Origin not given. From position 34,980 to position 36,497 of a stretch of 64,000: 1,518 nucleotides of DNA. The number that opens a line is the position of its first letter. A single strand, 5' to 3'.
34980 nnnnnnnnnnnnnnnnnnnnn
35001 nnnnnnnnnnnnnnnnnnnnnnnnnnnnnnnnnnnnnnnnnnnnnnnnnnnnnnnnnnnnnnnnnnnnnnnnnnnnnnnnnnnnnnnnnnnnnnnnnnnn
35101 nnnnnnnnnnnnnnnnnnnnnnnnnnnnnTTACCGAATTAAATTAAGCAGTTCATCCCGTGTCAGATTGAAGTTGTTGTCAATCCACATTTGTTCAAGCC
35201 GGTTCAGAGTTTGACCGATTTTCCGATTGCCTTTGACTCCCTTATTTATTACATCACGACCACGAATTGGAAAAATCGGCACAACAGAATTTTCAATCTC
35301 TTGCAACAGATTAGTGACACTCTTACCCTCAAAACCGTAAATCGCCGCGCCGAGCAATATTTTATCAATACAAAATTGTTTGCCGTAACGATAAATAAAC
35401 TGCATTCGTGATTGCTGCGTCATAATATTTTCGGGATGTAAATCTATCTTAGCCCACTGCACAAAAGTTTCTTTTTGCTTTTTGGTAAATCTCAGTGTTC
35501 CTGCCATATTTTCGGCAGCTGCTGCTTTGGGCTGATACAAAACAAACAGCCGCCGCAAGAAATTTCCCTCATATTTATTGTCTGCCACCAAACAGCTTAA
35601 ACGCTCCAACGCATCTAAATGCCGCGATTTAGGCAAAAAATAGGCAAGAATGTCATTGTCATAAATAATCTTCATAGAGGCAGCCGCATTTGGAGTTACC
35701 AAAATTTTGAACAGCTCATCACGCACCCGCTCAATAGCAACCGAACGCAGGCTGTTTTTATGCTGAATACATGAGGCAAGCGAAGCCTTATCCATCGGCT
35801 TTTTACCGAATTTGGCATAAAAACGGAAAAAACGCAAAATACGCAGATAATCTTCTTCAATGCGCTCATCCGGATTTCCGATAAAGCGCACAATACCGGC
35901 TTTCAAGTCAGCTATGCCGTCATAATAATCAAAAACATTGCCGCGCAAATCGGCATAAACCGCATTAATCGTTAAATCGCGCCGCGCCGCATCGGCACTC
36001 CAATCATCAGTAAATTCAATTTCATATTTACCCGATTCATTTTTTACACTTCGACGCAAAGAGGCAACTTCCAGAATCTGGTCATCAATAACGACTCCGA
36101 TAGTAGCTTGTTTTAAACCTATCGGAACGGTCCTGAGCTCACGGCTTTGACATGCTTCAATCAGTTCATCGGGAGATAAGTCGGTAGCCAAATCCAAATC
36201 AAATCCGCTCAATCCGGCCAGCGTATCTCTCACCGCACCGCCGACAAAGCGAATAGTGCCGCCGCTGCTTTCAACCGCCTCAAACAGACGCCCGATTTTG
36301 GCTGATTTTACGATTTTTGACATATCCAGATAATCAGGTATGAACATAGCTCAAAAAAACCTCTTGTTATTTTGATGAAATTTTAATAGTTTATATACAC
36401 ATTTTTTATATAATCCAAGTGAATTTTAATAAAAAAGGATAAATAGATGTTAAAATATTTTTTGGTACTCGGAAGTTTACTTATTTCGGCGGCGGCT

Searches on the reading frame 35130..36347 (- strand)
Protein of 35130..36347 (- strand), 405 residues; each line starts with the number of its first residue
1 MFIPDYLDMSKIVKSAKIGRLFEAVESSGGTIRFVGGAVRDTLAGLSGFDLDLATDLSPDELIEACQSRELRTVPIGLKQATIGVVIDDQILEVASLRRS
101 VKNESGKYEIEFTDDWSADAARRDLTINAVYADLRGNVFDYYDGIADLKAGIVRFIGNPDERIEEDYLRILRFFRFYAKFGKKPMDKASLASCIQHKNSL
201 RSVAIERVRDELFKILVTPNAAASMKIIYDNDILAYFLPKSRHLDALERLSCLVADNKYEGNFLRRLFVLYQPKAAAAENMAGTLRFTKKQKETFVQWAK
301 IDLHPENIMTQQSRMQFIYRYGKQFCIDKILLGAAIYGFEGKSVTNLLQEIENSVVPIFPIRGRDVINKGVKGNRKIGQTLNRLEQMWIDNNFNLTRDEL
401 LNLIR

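Call 6: search_protein_families(library=pfam, proteins=[window:35130-36347:-], max_evalue=0.1)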
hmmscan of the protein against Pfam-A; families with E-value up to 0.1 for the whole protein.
window:35130-36347:- (405 aa): 3 families
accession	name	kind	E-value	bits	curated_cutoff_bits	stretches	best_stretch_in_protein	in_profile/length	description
PF01743.26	PolyA_pol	-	9.6e-27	94.3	23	1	33-154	2-126/126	Poly A polymerase head domain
PF12627.12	PolyA_pol_RNAbd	-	9.9e-10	38.5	22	1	185-240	4-59/64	Probable RNA and SrmB- binding site of polymerase A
PF24501.1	Ig_TMEM131L_5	-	0.091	13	27.8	0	102-128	36-62/66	TMEM131L fifth Ig-like domain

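Call 7: search_protein_families(library=ncbifam, proteins=[window:35130-36347:-], max_evalue=0.1)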
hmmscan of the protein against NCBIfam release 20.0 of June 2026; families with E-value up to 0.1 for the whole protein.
window:35130-36347:- (405 aa): 9 families
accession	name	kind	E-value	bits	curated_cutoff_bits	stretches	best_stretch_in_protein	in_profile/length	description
NF009814.0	PRK13299.1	equivalog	3.9e-45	154.6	290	1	23-404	14-390/396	CCA tRNA nucleotidyltransferase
TIGR01942.1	pcnB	subfamily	3.1e-34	118.5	305.65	1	20-244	20-244/425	polynucleotide adenylyltransferase PcnB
TIGR02692.1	tRNA_CCA_actino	equivalog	9.9e-32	110.2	438.8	1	14-241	12-243/466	CCA tRNA nucleotidyltransferase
NF008137.0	PRK10885.1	equivalog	1.3e-20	73.6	451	1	34-318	5-281/409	multifunctional CCA addition/repair protein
NF008634.1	PRK11623.1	equivalog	2.5e-20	72.5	702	1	26-239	57-281/469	polynucleotide adenylyltransferase PcnB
NF009813.0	PRK13298.1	equivalog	4.6e-18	65.3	606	1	117-244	85-213/417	tRNA CCA-pyrophosphorylase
NF009812.0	PRK13297.1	equivalog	1.4e-15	57.3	624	1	28-246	10-224/364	tRNA CCA-pyrophosphorylase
NF009811.0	PRK13296.1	equivalog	5.3e-11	42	469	1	34-185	5-150/360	CCA tRNA nucleotidyltransferase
NF041569.1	A-tRNAntase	equivalog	6.9e-06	24.6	1440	1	34-217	484-671/880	A-adding tRNA nucleotidyltransferase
